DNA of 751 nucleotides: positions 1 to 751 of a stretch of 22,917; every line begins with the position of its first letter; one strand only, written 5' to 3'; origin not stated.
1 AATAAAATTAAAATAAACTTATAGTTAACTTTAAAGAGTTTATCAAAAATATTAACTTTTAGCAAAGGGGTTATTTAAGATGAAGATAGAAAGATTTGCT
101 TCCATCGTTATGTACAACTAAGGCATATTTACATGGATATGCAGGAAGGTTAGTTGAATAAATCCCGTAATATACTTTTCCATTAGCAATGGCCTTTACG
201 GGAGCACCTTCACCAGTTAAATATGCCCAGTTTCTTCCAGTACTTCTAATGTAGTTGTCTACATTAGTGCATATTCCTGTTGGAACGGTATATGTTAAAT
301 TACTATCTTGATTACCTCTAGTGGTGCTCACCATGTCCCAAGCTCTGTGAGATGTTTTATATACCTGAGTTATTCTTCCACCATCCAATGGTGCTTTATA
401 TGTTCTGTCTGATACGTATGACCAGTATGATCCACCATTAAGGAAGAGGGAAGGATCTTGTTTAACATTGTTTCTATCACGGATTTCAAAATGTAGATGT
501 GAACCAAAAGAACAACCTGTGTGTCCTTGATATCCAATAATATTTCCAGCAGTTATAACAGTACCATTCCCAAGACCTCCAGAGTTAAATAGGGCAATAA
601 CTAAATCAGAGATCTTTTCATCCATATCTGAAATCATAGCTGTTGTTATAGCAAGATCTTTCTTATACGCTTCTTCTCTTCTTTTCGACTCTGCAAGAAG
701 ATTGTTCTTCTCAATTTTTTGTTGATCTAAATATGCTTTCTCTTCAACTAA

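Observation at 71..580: Circularly permuted M23/LytM catalytic domain in the FtsEX-linked coiled-coil hydrolase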

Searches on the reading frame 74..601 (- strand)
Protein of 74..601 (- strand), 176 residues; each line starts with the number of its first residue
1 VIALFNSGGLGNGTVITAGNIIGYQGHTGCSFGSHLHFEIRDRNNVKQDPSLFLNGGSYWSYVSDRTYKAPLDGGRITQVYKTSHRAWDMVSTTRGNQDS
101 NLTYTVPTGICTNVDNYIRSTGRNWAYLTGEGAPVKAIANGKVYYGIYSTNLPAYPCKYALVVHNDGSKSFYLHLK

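Call 5: search_protein_families(library=pfam, proteins=[window:74-601:-], max_evalue=10)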
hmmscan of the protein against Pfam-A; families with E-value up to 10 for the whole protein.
window:74-601:- (176 aa): 2 families
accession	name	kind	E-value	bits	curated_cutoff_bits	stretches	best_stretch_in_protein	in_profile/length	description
PF01551.29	Peptidase_M23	-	1.9e-13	50.9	28.7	2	12-50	59-96/96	Peptidase family M23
PF07789.17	DUF1627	-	0.03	14.5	28.1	1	125-168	27-69/155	Protein of unknown function (DUF1627)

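Call 6: search_solved_structures(query=window:74-601:-, max_evalue=10, show_alignments=5)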
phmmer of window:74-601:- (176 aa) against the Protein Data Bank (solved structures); distinct sequences matched with E-value up to 10: 20.
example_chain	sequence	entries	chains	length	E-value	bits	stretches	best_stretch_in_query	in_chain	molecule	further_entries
5kvp_A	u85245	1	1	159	1.4e-07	34.6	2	14-44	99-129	Zoocin A endopeptidase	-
4qp5_A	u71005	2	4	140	2.6e-06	30.5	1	13-55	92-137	Lysostaphin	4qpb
5nmy_A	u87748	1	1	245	4.3e-06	29.7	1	13-130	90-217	Lysostaphin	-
4lxc_A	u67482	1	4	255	4.8e-06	29.6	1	13-130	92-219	Lysostaphin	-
6rk4_A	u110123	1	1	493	1.9e-05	27.6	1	13-130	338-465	Lysostaphin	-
5j1l_A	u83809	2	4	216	0.00018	24.5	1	11-43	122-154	ToxR-activated gene (TagE)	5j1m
5kqb_A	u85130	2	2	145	0.00039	23.4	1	13-53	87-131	Peptidase M23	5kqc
9gy1_A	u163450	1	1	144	0.0013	21.7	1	9-51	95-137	Peptidase, M23 family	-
2gu1_A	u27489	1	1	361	0.0058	19.6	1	12-45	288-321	Zinc peptidase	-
9m7n_A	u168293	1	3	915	0.0064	19.4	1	12-54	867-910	Gp16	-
4rny_A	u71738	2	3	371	0.0067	19.4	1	7-42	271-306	Conserved hypothetical secreted protein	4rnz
2hsi_A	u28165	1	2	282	0.0094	18.9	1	13-55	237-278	Putative peptidase M23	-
3slu_A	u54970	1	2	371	0.01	18.7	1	16-43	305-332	M23 peptidase domain protein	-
6muk_A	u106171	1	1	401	0.013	18.5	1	16-43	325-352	Peptidase M23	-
5j1l_B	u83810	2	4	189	0.055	16.4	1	15-46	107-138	ToxR-activated gene (TagE)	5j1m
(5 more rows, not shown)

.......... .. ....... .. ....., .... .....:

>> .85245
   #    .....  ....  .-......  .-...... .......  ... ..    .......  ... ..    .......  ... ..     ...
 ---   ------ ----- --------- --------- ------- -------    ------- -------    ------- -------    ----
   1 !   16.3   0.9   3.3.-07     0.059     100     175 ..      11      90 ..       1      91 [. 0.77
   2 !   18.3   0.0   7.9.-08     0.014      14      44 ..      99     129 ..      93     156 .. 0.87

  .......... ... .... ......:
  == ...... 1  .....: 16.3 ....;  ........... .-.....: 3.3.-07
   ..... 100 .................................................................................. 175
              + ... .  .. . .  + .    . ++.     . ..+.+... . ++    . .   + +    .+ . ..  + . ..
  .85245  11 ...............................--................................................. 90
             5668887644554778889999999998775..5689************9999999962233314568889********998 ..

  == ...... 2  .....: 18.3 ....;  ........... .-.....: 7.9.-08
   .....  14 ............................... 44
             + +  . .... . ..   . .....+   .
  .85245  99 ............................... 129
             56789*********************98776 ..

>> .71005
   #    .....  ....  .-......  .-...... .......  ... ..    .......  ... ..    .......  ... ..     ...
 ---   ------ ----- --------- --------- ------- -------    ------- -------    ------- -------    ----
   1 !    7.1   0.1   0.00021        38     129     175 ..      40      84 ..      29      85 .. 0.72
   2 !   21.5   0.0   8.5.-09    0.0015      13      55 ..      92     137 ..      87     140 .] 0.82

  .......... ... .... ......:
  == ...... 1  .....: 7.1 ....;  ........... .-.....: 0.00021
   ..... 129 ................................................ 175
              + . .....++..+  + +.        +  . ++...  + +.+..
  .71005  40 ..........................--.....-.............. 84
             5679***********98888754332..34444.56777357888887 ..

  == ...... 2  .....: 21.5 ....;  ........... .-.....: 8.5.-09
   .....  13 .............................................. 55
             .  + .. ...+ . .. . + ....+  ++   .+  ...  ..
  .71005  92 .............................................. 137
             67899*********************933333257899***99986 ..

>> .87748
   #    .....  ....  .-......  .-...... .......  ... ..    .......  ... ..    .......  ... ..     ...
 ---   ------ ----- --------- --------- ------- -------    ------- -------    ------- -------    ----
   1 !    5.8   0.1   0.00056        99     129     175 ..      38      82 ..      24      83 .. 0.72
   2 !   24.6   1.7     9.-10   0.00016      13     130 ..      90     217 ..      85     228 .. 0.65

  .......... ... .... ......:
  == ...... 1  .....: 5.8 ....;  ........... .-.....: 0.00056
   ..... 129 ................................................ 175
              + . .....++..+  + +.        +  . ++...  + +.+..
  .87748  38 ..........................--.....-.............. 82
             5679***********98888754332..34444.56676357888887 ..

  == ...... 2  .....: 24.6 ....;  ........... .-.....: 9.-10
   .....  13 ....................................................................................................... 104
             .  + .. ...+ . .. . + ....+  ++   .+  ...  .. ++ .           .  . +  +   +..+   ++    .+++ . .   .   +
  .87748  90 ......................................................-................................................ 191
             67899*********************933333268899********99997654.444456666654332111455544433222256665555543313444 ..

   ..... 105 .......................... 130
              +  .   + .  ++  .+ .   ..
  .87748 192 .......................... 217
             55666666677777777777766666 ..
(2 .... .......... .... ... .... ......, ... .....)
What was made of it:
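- Tried and rejected: Alternative HxxxD placement: The zoocin A alignment places that enzyme's HxxxD opposite 'STGRNWA' inside the insert (call 6).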

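Call 8: search_protein_families(library=pfam, proteins=[window:74-577:-], max_evalue=10)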
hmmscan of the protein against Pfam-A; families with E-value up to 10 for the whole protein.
seq(168 aa): 2 families
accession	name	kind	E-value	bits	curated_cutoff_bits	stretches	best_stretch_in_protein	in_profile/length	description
PF01551.29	Peptidase_M23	-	2.5e-13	50.5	28.7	2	4-42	59-96/96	Peptidase family M23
PF07789.17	DUF1627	-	0.027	14.7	28.1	1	117-160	27-69/155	Protein of unknown function (DUF1627)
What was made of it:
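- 215..325 (-): 37-aa family-specific insert (res 355-391, contains helix 374-383) between D-M-V-S and GEGAPV. Removing it raises the Pfam score (call 8).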

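Call 33: search_protein_representatives(alignment_id=A2)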
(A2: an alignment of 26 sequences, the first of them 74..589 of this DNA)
Query: 26 sequences, 162 profile positions. Proteins with E-value up to 0.001 (for the whole library): 101633; up to 1e-10: 4958; up to 1e-30: 49. The best 150 are listed.
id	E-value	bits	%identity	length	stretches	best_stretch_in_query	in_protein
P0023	6.9e-58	211.9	-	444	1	1-162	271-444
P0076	7.6e-58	211.7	-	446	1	1-162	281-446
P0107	2.3e-57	210.2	-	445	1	2-162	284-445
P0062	1.3e-54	201.3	-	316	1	2-162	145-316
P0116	2.1e-53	197.3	-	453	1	2-162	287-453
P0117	6.9e-53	195.6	-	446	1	1-162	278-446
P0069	1.3e-52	194.7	-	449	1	2-162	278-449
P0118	2.5e-50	187.3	-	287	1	2-162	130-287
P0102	7.7e-50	185.7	-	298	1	1-162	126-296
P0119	3.2e-48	180.4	-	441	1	1-162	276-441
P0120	5.6e-48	179.7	-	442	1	1-162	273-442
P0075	9.0e-47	175.7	-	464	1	3-162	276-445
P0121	1.7e-46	174.8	-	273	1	1-162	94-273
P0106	8.1e-46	172.6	-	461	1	1-162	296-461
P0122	2.1e-45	171.3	-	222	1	1-162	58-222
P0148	4.6e-33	131.2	-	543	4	3-158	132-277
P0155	3.3e-31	125.1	-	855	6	6-161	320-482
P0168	1.3e-26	110.2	-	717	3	6-160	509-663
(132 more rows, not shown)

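Call 36: predict_structure(alignment_id=A2)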
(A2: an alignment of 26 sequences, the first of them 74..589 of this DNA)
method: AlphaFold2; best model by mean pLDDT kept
length: 172 residues; sequences in the alignment: 26
mean_pLDDT: 94.4   pTM: 0.89
mean pLDDT of the five models: 94.4, 92.1, 87.8, 87.1, 85.1
residues with pLDDT >= 90: 155; 70-90: 11; 50-70: 2; < 50: 4
segments of 3 or more residues with pLDDT < 50: 1-4
pLDDT, mean of each block of 10 residues (from residue 1): 61 97 96 98 98 98 98 97 98 96 94 96 98 98 88 95 97 94
secondary structure, 60 per line:
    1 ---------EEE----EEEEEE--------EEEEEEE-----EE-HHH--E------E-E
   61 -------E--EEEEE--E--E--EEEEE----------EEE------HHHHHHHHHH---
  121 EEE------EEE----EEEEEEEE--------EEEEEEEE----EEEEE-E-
elements in order: E10-12 E17-22 E31-37 E71-75 E84-88 E99-101 H108-117 E121-123 E130-132 E137-144 E153-160 E165-169
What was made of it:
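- On Peptidase M23 (PF01551): The AF2 model is confident and compact (call 36).
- AF2 gives one compact domain with pTM 0.89 (call 36).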

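Call 42: fold_search(model_id=the predicted structure, library=pdb)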
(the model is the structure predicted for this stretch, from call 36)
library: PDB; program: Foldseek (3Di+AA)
matches with E <= 10: 427; with E <= 0.001: 0
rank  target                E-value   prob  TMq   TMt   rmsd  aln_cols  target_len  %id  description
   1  8skg_A                2.0e-01  0.06  0.14  0.08  21.2       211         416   11  CUS-3 Mature Virus Capsid (released 2025-02-19)
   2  8i1v_C                3.3e-01  0.05  0.15  0.09  20.9       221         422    8  The asymmetric unit of P22 procapsid (released 2023-03-08)
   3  8k7v_B                4.1e-01  0.07  0.13  0.06  10.4       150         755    8  the alpha-galactosidase 5 with inhibitor ABP2 (released 2024-07-31)
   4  4ncs                  5.0e-01  0.06  0.15  0.08  13.5       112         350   16  Human sialidase 2 in complex with 2,3-difluorosialic acid (covalent intermediate) (released 2013-12-25)
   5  2w27_B                5.6e-01  0.20  0.21  0.10  15.1       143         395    8  CRYSTAL STRUCTURE OF THE BACILLUS SUBTILIS YKUI PROTEIN, WITH AN EAL DOMAIN, IN COMPLEX WITH SUBSTRATE C-DI-GMP AND CA (released 2009-02-24)
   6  7f9j_A                5.9e-01  0.08  0.22  0.26  13.1       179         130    9  Thrombocorticin Q25K in complex with Ca2+ (released 2022-07-06)
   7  5uu5_A                7.0e-01  0.04  0.17  0.09  22.3       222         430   10  Bacteriophage P22 mature virion capsid protein (released 2017-03-15)
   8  2bas_B                7.8e-01  0.16  0.21  0.10  15.2       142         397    9  Crystal Structure of the Bacillus subtilis YkuI Protein, with an EAL Domain. (released 2005-11-29)
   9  8gn5_A                7.8e-01  0.03  0.15  0.08  22.2       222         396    8  Designed pH-responsive P22 VLP (released 2024-01-31)
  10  5l35_A                7.8e-01  0.01  0.12  0.07  20.6       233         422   11  Cryo-EM structure of bacteriophage Sf6 at 2.9 Angstrom resolution (released 2017-03-22)
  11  8k1a_C                8.2e-01  0.05  0.13  0.06  10.4       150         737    7  the wild-typed alpha-galactosidase 5 (released 2024-07-17)
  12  7zau_E                8.2e-01  0.02  0.12  0.07  16.5       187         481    7  Fascin-1 in complex with Nb 3E11 (released 2023-09-27)
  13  7f91_A                1.0e+00  0.07  0.22  0.26  13.1       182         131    9  SeMet derivative of Thrombocorticin (released 2022-07-06)
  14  1a3y_A                1.1e+00  0.06  0.19  0.21  10.4       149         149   13  ODORANT BINDING PROTEIN FROM NASAL MUCOSA OF PIG (released 1999-02-16)
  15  8i1v_D                1.1e+00  0.04  0.17  0.10  20.9       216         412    9  The asymmetric unit of P22 procapsid (released 2023-03-08)
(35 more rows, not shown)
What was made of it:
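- The Foldseek negative (call 42) is also what an incorrect or non-M23 model would give.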

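Call 60: fold_search(model_id=the predicted structure, library=viral)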
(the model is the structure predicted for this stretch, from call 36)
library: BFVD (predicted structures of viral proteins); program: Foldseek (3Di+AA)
matches with E <= 10: 249; with E <= 0.001: 1
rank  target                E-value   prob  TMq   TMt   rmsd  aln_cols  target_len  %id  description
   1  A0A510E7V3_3          5.2e-05  1.00  0.42  0.08   7.3       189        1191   15  (no name in the UniProt tables at hand)
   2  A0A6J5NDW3            3.7e-02  0.06  0.12  0.07  22.8       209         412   10  Major capsid protein Gp5 [uncultured Caudovirales phage]
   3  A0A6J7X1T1            1.1e-01  0.04  0.14  0.06  22.5       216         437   11  Major capsid protein Gp5 [uncultured Caudovirales phage]
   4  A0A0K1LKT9            3.8e-01  0.03  0.09  0.04  16.1       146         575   10  VWFA domain-containing protein [Rhodobacter phage RcTitan]
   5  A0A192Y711            5.8e-01  0.04  0.15  0.17  16.3       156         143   10  Uncharacterized protein [Pseudomonas phage KTN4]
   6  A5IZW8                6.5e-01  0.06  0.17  0.10  11.9       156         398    8  Fgf-2 [Spodoptera litura granulovirus]
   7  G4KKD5                6.8e-01  0.02  0.11  0.04  18.2       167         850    6  (no name in the UniProt tables at hand)
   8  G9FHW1                8.9e-01  0.16  0.20  0.34  13.7       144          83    8  Uncharacterized protein [Rhodococcus phage RER2]
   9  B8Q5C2                9.4e-01  0.07  0.21  0.11  17.0       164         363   12  (no name in the UniProt tables at hand)
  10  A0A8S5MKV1            1.0e+00  0.10  0.26  0.08  12.1       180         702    9  Uncharacterized protein [Siphoviridae sp. ctrpg19]
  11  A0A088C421            1.0e+00  0.05  0.17  0.13  11.9       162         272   13  (no name in the UniProt tables at hand)
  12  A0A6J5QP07            1.0e+00  0.01  0.12  0.04  16.5       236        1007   12  VWFA domain containing protein [uncultured Caudovirales phage]
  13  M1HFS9                1.0e+00  0.01  0.11  0.07  32.2       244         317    9  (no name in the UniProt tables at hand)
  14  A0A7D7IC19            1.1e+00  0.06  0.18  0.21  12.3       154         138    7  (no name in the UniProt tables at hand)
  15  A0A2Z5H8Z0            1.3e+00  0.01  0.12  0.11  16.8       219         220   11  Uncharacterized protein [Pseudomonas phage phCDa]
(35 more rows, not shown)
